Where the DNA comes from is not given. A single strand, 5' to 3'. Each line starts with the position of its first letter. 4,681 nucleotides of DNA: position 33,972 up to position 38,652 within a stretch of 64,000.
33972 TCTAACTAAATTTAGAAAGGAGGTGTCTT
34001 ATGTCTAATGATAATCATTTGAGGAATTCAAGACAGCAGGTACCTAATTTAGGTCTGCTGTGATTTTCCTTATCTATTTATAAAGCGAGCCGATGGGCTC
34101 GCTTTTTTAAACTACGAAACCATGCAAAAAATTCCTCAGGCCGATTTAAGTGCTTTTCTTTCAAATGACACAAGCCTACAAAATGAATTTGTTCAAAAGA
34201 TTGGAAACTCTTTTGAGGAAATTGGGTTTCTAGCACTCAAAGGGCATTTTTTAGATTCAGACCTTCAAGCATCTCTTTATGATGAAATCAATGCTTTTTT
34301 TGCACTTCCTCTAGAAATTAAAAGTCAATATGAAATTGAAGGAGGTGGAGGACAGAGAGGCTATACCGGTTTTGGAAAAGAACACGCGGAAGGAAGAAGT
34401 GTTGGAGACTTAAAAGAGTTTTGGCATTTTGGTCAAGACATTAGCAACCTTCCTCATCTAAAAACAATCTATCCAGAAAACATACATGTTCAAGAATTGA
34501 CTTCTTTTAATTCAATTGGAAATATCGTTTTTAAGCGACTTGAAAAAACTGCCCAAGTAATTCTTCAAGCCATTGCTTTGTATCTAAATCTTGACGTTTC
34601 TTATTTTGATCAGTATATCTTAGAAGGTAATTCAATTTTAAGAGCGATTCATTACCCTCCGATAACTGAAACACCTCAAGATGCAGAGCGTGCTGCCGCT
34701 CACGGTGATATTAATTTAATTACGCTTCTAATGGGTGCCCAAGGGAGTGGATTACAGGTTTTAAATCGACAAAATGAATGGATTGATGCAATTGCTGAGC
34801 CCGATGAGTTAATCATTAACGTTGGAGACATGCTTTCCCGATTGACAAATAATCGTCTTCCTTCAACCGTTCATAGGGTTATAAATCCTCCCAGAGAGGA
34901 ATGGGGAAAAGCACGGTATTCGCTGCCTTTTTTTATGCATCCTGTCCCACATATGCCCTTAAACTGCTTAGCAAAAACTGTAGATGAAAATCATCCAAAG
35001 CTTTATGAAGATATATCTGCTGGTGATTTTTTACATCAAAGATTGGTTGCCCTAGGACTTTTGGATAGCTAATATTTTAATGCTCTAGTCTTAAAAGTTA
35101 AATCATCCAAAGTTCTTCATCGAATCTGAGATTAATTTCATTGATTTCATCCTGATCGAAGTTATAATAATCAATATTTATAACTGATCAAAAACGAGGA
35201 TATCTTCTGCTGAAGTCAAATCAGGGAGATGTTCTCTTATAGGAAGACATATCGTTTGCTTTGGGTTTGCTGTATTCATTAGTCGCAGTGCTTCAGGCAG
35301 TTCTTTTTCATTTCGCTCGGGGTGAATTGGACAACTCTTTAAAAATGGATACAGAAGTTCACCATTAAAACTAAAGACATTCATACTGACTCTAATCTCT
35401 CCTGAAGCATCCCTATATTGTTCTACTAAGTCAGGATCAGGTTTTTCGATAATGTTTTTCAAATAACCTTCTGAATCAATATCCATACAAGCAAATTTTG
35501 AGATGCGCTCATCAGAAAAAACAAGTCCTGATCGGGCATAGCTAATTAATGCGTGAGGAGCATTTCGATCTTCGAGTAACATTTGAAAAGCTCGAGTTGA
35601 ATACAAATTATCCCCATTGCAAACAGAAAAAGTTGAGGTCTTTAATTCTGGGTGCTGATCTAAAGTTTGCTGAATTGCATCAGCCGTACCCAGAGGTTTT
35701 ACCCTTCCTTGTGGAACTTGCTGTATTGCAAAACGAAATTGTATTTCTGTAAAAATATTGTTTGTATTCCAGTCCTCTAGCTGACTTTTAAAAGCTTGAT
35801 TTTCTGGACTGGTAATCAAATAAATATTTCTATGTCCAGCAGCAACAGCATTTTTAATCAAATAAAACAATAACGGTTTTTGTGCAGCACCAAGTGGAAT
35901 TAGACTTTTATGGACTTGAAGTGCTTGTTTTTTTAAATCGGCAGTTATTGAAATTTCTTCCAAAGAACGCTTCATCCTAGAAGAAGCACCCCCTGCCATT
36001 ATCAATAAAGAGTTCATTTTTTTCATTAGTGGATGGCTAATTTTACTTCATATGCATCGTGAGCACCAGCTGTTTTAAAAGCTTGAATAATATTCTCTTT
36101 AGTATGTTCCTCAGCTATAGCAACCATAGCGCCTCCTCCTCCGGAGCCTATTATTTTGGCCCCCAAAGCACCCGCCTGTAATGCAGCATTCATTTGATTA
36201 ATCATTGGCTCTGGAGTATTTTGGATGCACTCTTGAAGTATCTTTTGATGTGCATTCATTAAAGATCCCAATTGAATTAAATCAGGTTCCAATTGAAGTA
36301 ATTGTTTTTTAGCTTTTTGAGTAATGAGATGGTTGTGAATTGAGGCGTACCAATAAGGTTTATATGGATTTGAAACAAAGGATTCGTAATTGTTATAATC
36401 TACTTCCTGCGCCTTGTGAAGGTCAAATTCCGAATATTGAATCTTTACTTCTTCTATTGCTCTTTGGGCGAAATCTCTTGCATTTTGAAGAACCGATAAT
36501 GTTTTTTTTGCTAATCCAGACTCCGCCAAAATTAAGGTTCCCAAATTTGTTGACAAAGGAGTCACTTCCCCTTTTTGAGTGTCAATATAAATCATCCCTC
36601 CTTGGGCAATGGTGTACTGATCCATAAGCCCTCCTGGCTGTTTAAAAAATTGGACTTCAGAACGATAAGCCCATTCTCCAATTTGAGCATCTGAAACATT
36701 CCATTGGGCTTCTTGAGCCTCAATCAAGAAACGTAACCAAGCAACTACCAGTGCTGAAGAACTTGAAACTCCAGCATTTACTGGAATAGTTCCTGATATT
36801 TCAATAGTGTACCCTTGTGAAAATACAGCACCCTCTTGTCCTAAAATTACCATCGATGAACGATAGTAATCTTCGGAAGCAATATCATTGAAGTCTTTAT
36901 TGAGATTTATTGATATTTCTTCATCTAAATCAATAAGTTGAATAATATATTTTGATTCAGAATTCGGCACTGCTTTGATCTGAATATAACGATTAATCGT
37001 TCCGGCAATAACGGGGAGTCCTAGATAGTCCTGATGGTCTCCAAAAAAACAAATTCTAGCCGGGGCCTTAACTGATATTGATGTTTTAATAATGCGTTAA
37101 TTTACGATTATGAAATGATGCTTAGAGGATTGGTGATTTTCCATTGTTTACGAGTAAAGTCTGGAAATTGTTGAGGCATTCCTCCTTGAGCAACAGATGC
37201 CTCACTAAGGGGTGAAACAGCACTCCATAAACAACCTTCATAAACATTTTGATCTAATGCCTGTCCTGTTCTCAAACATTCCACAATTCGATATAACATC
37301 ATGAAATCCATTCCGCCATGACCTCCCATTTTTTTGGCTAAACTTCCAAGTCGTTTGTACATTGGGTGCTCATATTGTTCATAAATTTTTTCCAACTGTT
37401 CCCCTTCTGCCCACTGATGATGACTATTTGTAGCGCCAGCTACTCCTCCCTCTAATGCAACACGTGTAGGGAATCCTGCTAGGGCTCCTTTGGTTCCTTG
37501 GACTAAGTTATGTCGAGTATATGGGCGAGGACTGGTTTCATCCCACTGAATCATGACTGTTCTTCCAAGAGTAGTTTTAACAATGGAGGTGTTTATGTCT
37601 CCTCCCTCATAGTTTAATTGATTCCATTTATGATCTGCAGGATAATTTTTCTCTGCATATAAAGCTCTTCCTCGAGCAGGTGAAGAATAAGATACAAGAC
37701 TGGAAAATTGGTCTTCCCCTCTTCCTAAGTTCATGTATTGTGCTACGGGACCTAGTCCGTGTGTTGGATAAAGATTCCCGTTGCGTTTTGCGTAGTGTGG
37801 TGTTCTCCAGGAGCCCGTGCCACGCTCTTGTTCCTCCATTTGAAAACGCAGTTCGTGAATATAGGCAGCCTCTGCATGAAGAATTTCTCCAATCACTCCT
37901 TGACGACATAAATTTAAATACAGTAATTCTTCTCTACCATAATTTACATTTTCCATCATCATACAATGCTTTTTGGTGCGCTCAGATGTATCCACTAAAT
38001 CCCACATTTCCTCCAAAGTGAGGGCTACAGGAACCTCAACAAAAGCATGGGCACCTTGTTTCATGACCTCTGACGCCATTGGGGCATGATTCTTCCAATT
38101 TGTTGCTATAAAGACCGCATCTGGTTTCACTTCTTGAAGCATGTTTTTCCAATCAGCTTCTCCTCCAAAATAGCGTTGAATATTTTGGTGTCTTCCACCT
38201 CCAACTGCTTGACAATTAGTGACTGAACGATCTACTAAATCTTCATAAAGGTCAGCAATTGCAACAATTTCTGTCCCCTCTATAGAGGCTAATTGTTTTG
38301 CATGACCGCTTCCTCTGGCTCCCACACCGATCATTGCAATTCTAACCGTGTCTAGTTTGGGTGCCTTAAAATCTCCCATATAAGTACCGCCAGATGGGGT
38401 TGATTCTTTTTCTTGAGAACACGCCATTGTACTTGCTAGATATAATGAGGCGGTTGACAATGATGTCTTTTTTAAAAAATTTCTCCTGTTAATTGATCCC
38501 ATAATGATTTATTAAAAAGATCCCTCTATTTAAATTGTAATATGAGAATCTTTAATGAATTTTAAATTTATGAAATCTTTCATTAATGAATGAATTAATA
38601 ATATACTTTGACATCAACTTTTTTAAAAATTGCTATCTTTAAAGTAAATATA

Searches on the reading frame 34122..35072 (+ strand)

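Call 7: search_protein_families(library=pfam, proteins=[window:34122-35072:+], max_evalue=0.001)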
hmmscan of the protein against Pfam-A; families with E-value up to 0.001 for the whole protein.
window:34122-35072:+ (316 aa): 2 families
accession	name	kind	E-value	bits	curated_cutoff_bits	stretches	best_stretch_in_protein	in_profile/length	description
PF14226.12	DIOX_N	-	3.2e-22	79.8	27.3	1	4-120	1-112/117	non-haem dioxygenase in morphine synthesis N-terminal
PF03171.26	2OG-FeII_Oxy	-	1.4e-18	67.5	23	1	170-274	2-101/101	2OG-Fe(II) oxygenase superfamily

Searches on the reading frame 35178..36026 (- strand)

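Call 7: search_protein_families(library=pfam, proteins=[window:35178-36026:-], max_evalue=0.001)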
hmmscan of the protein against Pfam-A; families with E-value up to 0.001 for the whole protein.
window:35178-36026:- (282 aa): 2 families
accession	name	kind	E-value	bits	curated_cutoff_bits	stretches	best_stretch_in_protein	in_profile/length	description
PF00483.29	NTP_transferase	-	2.4e-15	57.2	21.2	1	8-248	3-207/245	Nucleotidyl transferase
PF12804.13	NTP_transf_3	-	9.3e-05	23.1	27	1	8-165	2-122/160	MobA-like NTP transferase domain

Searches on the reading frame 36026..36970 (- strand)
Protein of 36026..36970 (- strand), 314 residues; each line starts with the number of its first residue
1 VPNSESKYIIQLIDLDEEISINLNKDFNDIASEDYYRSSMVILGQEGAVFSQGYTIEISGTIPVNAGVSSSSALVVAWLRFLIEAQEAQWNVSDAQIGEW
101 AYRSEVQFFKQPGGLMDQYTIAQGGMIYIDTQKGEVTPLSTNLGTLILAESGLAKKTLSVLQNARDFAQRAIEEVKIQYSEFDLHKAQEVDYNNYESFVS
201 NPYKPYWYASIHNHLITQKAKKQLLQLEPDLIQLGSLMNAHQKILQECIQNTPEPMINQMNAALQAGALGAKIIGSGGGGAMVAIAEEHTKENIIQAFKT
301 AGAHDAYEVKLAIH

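Call 7: search_protein_families(library=pfam, proteins=[window:36026-36970:-], max_evalue=0.001)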
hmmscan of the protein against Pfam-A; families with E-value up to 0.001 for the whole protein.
window:36026-36970:- (314 aa): 2 families
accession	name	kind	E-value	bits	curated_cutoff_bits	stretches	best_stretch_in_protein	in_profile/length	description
PF00288.32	GHMP_kinases_N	-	1.7e-12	47.8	22.3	1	47-125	15-87/87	GHMP kinases N terminal domain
PF08544.19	GHMP_kinases_C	-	3.5e-11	43.8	21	1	228-302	7-83/85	GHMP kinases C terminal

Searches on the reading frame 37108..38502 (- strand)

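Call 7: search_protein_families(library=pfam, proteins=[window:37108-38502:-], max_evalue=0.001)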
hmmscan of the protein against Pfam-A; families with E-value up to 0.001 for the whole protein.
window:37108-38502:- (464 aa): 2 families
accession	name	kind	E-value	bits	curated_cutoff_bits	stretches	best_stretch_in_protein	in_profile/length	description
PF21252.2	Glyco_hydro_109_C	-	8.3e-56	188.7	27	1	194-366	2-186/187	Glycosyl hydrolase 109, C-terminal domain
PF01408.29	GFO_IDH_MocA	-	3.3e-14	54.1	24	1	53-182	1-118/120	Oxidoreductase family, NAD-binding Rossmann fold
